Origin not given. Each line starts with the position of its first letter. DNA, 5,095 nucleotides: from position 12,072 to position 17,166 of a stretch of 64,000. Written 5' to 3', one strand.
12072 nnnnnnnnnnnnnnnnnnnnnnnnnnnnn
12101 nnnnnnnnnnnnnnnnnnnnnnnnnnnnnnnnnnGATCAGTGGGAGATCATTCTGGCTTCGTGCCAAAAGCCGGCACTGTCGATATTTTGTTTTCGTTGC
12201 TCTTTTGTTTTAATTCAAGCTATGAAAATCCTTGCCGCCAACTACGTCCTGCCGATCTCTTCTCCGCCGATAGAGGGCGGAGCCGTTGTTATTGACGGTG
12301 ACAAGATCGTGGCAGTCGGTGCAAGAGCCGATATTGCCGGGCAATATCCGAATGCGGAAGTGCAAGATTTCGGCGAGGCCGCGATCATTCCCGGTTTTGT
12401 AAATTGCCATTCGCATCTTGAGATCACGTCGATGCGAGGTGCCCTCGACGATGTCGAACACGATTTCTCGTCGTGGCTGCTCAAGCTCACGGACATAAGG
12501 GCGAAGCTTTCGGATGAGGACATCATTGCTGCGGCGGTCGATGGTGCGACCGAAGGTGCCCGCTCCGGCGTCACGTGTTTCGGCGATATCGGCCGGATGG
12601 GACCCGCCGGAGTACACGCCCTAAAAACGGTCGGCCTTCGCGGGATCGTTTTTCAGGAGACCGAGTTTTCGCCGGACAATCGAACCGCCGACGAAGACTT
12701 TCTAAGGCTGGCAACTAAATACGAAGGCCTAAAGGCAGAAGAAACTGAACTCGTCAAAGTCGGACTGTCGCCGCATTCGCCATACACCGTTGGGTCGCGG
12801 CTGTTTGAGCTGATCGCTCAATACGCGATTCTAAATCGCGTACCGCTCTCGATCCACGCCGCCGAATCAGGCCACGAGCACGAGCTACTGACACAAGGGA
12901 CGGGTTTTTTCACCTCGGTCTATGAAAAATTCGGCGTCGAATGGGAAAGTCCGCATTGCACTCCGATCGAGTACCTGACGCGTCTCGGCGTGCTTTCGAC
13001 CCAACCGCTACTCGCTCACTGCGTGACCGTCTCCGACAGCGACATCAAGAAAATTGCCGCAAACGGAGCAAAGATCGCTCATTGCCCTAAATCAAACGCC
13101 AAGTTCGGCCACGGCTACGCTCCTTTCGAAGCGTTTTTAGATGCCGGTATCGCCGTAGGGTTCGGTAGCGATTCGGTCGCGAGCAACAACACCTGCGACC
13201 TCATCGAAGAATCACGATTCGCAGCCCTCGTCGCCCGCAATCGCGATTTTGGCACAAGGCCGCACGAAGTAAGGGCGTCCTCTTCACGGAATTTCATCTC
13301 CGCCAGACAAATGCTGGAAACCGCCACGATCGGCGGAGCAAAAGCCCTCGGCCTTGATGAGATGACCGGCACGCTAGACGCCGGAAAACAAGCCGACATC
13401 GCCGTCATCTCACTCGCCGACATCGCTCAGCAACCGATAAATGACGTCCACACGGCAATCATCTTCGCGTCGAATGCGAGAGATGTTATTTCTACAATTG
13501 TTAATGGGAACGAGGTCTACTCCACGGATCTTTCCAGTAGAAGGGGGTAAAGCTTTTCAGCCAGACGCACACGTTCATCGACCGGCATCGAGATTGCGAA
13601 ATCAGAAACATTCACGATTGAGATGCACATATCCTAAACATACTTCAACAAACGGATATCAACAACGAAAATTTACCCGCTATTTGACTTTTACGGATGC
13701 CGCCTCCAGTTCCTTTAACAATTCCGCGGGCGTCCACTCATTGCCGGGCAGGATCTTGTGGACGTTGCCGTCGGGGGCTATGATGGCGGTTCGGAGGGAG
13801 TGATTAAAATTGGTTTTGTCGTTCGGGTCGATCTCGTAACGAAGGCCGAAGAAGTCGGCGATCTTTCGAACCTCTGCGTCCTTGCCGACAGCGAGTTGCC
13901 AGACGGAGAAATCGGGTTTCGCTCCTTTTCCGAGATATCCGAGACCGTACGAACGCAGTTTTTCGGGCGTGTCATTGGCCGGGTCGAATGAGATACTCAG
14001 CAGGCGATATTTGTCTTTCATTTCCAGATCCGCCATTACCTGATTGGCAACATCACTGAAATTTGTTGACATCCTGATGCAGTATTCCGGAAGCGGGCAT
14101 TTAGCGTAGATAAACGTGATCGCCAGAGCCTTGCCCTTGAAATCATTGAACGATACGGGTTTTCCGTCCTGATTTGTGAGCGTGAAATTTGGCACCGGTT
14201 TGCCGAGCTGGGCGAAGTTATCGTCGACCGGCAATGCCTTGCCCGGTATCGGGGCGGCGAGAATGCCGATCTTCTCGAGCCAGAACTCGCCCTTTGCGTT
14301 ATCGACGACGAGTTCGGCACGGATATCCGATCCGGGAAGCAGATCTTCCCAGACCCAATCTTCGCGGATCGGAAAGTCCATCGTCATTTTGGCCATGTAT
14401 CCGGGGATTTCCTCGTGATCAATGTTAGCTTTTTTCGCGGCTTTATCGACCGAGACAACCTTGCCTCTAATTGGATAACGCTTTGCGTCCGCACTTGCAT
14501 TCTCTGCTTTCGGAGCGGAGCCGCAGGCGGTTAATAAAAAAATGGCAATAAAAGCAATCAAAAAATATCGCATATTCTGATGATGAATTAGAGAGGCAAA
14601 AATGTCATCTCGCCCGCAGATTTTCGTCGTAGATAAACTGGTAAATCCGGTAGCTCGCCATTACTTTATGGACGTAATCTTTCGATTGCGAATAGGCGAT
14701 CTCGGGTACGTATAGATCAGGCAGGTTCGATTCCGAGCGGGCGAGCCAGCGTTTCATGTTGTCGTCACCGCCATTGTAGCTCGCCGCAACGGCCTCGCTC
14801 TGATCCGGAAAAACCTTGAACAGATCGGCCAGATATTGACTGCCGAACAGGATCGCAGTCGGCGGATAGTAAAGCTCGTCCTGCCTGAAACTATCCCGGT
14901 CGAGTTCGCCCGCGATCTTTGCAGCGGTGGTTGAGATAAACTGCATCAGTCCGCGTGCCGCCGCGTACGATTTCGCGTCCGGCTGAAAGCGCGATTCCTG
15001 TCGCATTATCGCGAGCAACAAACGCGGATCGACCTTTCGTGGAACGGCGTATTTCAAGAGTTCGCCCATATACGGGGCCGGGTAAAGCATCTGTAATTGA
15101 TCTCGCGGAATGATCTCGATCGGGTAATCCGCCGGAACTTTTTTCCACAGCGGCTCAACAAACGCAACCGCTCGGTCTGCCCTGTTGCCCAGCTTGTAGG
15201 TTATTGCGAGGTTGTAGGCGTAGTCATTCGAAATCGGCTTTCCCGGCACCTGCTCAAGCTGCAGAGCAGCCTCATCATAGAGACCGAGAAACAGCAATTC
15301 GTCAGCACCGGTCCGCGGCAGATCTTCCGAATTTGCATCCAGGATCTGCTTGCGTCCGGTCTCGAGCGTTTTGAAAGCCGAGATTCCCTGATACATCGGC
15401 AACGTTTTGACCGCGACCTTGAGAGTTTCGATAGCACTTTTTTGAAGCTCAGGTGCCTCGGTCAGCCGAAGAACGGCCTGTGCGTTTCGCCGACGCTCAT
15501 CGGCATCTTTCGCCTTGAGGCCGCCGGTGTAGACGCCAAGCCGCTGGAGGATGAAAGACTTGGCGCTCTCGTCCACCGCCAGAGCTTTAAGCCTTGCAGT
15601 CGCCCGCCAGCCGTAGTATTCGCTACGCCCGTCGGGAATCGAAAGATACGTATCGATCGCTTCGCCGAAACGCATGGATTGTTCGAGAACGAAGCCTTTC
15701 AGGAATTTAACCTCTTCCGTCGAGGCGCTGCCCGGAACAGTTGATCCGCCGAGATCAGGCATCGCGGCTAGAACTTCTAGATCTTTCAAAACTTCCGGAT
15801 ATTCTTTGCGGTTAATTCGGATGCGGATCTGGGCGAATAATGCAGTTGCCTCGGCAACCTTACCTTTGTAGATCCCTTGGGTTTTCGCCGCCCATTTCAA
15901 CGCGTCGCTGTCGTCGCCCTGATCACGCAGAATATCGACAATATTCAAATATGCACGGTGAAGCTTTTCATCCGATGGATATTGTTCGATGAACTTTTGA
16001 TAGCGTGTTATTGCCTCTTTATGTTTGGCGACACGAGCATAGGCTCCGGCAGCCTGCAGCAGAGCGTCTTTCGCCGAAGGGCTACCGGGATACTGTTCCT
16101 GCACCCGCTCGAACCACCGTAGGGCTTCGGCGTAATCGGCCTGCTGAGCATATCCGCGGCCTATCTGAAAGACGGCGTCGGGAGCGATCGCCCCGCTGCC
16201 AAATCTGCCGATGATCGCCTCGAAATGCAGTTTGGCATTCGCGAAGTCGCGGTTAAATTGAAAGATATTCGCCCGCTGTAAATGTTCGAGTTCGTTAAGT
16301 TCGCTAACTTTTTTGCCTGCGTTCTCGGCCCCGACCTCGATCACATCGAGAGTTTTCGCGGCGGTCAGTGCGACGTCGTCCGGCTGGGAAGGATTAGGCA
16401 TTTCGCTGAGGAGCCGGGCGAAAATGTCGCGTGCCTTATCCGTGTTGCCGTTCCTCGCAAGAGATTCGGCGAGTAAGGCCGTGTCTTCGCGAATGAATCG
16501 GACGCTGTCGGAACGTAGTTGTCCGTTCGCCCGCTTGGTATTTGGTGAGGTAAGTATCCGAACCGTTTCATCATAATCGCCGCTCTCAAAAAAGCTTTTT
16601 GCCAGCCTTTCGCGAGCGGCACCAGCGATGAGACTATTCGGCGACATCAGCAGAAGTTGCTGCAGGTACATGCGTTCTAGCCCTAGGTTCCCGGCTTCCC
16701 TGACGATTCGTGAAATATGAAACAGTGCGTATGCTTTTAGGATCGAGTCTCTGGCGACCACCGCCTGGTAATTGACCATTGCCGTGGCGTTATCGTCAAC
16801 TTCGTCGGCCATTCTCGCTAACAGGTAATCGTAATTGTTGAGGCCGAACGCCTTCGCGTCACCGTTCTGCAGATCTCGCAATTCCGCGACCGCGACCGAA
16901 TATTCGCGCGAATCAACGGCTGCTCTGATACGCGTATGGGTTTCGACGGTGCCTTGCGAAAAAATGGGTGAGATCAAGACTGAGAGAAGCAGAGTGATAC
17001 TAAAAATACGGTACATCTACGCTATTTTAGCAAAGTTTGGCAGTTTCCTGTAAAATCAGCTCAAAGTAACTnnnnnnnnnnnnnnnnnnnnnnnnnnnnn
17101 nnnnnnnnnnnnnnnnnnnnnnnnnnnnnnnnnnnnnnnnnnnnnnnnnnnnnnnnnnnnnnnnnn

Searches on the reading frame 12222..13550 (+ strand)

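Call 50: search_protein_families(library=pfam, proteins=[window:12222-13550:+], max_evalue=0.00001)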
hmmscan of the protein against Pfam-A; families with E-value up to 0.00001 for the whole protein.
window:12222-13550:+ (442 aa): 3 families
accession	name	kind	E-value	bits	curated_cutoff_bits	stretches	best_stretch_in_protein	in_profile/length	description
PF01979.26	Amidohydro_1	-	2.3e-52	178.8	25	1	55-432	2-345/345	Amidohydrolase family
PF07969.17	Amidohydro_3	-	5.2e-19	69.5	29.7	1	263-433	309-472/472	Amidohydrolase family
PF22039.1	HUTI_composite_bact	-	4.9e-08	32.9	25.5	1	20-45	1-26/26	Imidazolonepropionase-like composite domain, bacteria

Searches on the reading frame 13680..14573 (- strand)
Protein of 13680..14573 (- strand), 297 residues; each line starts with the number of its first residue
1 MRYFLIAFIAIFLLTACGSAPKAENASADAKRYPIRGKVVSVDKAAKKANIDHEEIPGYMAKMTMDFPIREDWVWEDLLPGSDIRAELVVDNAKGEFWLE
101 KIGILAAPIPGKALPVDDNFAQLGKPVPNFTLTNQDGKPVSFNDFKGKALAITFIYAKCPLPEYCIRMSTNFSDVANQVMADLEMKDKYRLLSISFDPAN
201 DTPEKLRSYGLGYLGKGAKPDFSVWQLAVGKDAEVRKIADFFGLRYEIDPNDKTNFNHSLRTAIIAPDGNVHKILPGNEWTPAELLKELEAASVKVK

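Call 51: search_protein_families(library=pfam, proteins=[window:13680-14573:-], max_evalue=0.00001)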
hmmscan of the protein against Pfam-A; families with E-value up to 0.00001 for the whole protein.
window:13680-14573:- (297 aa): 4 families
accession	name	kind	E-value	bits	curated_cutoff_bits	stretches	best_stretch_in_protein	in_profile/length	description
PF02630.20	SCO1-SenC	-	3e-19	69.7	22.8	1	129-271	3-134/134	SCO1/SenC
PF11604.15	CusF_Ec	-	3.8e-11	43.1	27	1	33-93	2-63/72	Copper binding periplasmic protein CusF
PF00578.27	AhpC-TSA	-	2.7e-07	31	26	1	124-271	2-121/124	AhpC/TSA family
PF08534.16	Redoxin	-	2e-06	28.1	26.6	0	123-170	2-49/148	Redoxin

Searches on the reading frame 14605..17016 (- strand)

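Call 50: search_protein_families(library=pfam, proteins=[window:14605-17016:-], max_evalue=0.00001)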
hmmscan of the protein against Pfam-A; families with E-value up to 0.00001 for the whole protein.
window:14605-17016:- (803 aa): 11 families
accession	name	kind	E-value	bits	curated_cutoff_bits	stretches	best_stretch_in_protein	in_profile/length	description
PF01464.25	SLT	-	2.4e-25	88.8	21.3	1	657-763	7-110/117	Transglycosylase SLT domain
PF13174.12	TPR_6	-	3.2e-16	59.2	26.3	0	317-348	1-32/33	Tetratricopeptide repeat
PF13428.12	TPR_14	-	7.9e-13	48.2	23.5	0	317-357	2-42/44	Tetratricopeptide repeat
PF13424.12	TPR_12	-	5.5e-12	46.1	30.1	0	284-346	8-75/77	Tetratricopeptide repeat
PF14559.12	TPR_19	-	1.9e-09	38.1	25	0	290-355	2-64/68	Tetratricopeptide repeat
PF13525.12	YfiO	-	2e-09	37.9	25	1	280-356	6-82/203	Outer membrane lipoprotein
PF13432.12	TPR_16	-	2.9e-08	34.4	32.7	0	246-313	1-65/65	Tetratricopeptide repeat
PF07719.23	TPR_2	-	4.8e-07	29.8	27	0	280-311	2-33/34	Tetratricopeptide repeat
PF12895.13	ANAPC3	-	2.7e-06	28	27.2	0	277-341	21-81/82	Anaphase-promoting complex, cyclosome, subunit 3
PF13176.12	TPR_7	-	5.4e-06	26.5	27.9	0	283-304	3-24/36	Tetratricopeptide repeat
PF10602.15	RPN7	-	6.4e-06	26.4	29.6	0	329-461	12-140/174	26S proteasome subunit RPN7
